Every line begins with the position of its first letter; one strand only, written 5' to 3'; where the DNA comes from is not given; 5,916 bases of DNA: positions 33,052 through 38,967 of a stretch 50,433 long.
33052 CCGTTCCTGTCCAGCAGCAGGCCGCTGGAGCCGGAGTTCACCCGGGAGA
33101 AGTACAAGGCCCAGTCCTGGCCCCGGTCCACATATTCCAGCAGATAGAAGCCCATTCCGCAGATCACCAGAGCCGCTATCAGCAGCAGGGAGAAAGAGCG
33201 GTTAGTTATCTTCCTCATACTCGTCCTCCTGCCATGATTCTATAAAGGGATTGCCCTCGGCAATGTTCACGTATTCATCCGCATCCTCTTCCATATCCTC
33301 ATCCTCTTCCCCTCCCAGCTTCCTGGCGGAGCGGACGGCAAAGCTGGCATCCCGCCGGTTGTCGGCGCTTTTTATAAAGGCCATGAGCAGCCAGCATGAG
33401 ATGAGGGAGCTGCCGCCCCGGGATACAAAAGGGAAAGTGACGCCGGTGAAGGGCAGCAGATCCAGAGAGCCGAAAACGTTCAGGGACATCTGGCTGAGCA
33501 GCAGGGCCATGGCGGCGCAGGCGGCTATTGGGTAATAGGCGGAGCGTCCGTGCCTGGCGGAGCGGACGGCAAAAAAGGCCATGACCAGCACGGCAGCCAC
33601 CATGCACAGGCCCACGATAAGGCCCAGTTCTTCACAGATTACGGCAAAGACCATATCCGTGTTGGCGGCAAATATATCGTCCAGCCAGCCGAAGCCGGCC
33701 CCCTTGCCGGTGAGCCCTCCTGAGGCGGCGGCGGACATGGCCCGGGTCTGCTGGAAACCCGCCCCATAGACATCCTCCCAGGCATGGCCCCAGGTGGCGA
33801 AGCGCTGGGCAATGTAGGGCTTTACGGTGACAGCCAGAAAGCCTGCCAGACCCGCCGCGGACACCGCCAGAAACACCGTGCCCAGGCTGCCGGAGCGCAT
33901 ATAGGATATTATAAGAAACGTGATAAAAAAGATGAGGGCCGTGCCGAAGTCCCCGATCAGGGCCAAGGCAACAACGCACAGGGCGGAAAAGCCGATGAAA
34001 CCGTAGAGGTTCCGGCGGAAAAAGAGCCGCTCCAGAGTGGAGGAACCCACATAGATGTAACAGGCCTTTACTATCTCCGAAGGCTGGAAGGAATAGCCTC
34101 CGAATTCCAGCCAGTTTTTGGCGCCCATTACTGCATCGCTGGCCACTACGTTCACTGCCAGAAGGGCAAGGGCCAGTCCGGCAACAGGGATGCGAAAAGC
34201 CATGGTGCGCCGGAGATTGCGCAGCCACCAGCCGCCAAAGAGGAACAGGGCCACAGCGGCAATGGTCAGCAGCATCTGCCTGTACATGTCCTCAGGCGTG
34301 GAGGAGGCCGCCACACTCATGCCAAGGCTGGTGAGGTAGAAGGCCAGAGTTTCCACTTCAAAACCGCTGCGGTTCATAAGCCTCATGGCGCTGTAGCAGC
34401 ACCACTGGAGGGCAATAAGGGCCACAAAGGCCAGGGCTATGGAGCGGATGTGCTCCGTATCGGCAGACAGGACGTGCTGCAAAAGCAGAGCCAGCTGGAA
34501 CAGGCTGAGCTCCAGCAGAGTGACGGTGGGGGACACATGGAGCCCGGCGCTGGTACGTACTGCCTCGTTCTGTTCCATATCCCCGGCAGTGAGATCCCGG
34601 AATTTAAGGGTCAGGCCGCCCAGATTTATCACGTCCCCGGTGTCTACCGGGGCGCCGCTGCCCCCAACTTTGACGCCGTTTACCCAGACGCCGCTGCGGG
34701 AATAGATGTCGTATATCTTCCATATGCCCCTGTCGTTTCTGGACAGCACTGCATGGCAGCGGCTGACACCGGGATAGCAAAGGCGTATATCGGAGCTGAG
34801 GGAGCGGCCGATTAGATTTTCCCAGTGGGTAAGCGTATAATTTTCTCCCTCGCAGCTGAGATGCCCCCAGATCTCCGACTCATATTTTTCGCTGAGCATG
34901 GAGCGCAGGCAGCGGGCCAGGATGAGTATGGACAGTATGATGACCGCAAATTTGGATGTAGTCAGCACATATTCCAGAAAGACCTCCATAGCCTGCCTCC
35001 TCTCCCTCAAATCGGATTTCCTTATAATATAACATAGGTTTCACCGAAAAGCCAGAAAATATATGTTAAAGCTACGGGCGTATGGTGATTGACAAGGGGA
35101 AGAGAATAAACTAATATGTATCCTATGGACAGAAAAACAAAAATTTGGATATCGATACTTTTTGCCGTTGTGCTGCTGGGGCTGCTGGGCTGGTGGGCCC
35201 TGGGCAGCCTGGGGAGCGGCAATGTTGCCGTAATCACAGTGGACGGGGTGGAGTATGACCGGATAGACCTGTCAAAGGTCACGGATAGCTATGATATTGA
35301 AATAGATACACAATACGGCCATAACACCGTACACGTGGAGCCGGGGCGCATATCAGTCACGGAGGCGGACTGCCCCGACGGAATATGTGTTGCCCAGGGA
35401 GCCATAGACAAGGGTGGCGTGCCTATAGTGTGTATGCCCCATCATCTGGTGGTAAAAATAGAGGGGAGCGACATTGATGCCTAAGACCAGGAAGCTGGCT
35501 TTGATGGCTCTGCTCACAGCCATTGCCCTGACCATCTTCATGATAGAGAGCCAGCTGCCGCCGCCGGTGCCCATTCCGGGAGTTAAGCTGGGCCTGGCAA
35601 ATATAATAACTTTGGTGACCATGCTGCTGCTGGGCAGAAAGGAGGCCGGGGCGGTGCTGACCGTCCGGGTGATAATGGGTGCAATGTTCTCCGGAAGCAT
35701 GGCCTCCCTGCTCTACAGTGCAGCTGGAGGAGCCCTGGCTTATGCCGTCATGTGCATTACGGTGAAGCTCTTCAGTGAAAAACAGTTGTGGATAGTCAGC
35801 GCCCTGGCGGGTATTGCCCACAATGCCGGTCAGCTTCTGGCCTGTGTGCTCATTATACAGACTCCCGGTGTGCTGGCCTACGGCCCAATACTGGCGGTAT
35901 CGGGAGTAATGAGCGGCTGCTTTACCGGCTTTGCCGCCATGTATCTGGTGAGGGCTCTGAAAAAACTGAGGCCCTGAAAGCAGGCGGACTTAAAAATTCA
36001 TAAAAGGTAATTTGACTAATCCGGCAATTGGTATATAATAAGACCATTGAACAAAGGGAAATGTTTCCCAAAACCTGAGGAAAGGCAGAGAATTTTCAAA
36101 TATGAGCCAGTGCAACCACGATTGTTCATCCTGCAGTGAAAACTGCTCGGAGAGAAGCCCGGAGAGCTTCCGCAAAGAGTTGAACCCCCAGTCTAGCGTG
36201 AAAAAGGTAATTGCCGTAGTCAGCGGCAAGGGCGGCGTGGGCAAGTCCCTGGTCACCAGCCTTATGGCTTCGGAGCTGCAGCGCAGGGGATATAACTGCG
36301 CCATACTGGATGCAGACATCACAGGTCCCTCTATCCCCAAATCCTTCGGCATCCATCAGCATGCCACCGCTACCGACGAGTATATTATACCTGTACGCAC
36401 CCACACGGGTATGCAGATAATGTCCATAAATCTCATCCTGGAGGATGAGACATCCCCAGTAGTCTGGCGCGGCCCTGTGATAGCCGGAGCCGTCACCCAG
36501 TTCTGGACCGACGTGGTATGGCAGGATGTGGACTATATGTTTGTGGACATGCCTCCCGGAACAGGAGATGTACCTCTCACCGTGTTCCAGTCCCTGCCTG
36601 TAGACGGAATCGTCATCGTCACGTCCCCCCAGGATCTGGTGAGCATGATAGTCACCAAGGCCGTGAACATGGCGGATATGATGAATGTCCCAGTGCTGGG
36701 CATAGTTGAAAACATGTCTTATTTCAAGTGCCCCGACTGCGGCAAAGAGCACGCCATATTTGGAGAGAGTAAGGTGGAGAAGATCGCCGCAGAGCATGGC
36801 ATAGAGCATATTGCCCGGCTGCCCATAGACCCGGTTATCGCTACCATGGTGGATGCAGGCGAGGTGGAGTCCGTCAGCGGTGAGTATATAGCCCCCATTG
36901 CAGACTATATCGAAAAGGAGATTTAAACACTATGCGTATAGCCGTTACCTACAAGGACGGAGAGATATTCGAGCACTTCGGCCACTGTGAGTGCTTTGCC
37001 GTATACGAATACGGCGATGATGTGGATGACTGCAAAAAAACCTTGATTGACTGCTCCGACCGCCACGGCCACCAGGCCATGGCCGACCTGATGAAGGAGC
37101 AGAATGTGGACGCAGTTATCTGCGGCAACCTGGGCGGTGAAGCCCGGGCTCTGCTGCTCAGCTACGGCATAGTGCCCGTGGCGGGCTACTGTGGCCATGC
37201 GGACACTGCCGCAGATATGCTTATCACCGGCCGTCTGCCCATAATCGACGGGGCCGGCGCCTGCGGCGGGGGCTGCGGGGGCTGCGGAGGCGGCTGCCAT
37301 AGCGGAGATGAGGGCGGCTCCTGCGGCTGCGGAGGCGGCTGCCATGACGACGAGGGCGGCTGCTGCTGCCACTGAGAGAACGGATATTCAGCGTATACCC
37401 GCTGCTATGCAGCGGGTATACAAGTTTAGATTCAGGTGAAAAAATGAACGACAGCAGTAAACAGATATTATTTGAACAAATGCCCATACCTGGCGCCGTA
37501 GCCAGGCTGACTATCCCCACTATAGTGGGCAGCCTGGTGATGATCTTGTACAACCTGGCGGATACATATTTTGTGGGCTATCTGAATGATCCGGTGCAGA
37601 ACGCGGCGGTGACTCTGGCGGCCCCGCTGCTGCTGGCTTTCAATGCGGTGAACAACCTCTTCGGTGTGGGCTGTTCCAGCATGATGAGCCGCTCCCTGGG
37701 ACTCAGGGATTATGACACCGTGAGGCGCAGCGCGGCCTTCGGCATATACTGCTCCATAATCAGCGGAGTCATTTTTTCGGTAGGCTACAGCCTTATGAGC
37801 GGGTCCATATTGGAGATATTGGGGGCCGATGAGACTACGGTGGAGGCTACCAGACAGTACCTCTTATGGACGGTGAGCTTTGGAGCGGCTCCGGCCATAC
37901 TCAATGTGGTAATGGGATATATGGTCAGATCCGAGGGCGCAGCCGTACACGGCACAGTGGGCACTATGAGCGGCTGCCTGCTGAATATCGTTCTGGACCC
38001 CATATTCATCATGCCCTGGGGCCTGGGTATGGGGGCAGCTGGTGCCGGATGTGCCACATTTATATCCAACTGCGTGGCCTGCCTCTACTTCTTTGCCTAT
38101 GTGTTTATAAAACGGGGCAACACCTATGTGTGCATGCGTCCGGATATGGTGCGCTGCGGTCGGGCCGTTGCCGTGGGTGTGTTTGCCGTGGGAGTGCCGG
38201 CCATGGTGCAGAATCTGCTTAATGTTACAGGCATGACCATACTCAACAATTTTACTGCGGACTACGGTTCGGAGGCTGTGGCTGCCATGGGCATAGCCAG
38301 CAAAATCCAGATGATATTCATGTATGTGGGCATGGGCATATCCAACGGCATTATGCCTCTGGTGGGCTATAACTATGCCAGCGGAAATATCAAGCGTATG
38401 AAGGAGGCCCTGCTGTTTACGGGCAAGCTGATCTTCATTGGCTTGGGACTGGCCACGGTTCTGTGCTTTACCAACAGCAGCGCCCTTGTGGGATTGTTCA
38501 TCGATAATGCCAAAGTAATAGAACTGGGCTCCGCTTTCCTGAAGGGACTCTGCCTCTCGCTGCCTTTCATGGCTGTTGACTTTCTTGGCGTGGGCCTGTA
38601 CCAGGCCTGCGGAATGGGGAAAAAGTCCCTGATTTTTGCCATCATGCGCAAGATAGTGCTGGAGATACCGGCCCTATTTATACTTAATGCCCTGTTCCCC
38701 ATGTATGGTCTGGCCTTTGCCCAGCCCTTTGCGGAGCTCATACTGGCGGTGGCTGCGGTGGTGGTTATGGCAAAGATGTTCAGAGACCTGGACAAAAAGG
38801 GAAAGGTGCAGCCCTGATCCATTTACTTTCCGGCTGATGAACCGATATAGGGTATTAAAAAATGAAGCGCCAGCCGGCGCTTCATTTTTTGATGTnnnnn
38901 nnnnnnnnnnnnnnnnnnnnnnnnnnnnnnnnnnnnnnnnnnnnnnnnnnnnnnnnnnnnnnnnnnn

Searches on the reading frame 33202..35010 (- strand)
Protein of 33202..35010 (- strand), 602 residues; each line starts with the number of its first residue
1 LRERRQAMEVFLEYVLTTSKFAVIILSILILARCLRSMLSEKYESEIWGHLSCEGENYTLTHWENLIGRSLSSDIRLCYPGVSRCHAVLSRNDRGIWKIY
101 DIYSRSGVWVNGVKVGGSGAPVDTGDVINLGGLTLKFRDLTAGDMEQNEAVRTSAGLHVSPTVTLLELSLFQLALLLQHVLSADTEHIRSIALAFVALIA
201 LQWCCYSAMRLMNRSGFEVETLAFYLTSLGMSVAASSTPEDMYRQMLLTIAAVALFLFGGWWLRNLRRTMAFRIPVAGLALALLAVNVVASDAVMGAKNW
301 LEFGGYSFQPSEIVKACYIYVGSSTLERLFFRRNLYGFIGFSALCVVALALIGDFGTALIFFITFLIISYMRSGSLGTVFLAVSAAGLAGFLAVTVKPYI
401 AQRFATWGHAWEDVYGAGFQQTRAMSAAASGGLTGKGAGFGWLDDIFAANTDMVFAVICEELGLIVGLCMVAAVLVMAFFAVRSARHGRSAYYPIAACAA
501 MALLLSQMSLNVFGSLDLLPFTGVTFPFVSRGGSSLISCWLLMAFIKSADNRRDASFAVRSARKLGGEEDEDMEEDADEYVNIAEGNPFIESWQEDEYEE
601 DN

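Call 7: search_protein_families(library=pfam, proteins=[window:33202-35010:-], max_evalue=0.01)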
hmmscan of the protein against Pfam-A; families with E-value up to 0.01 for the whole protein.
window:33202-35010:- (602 aa): 3 families
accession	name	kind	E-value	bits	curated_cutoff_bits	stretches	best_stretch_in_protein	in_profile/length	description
PF01098.24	FTSW_RODA_SPOVE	-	6.8e-50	170.5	26.4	1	241-551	37-352/356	Cell cycle protein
PF00498.31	FHA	-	6.3e-14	52.6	20.7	1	66-131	2-67/67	FHA domain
PF16697.10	Yop-YscD_cpl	-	1.7e-09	38.2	33.2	1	54-139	8-92/94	Inner membrane component of T3SS, cytoplasmic domain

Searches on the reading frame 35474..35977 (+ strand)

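Call 7: search_protein_families(library=pfam, proteins=[window:35474-35977:+], max_evalue=0.01)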
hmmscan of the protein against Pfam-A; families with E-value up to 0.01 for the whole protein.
window:35474-35977:+ (167 aa): 2 families
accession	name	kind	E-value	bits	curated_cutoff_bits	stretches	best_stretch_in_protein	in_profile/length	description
PF07456.16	Hpre_diP_synt_I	-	7.9e-39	133.5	30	1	14-158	1-147/147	Heptaprenyl diphosphate synthase component I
PF12822.12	ECF_trnsprt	-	0.003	18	30.7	1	6-155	1-145/169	ECF transporter, substrate-specific component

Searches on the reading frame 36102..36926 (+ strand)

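Call 7: search_protein_families(library=pfam, proteins=[window:36102-36926:+], max_evalue=0.01)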
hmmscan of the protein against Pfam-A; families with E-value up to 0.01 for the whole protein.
window:36102-36926:+ (274 aa): 8 families
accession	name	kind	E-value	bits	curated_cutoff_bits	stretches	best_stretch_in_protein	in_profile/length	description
PF10609.15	ParA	-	3.3e-90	302.2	27.1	1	33-256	2-225/246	NUBPL iron-transfer P-loop NTPase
PF01656.29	CbiA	-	9.4e-09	35.7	25.4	1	37-206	1-54/125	CobQ/CobB/MinD/ParA nucleotide binding domain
PF13614.12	AAA_31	-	1.8e-05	25.2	27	1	35-75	2-42/177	AAA domain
PF06414.18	Zeta_toxin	-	5.8e-05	23.1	22.3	1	26-87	9-67/199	Zeta toxin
PF02374.21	ArsA_ATPase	-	0.0027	17.4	24.3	1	38-84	4-49/305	Anion-transporting ATPase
PF13500.12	AAA_26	-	0.0028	18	27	0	155-246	117-194/198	AAA domain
PF03308.22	MeaB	-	0.0055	16.2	23.1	1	25-75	24-73/273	Methylmalonyl Co-A mutase-associated GTPase MeaB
PF09140.17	MipZ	-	0.0085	15.9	20.7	0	36-117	2-83/262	ATPase MipZ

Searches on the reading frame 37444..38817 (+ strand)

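Call 7: search_protein_families(library=pfam, proteins=[window:37444-38817:+], max_evalue=0.01)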
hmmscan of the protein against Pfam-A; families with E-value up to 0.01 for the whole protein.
window:37444-38817:+ (457 aa): 1 family
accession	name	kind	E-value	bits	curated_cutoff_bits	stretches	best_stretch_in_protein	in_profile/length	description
PF01554.23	MatE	-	3.5e-43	147.5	24.9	2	252-410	1-158/161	MatE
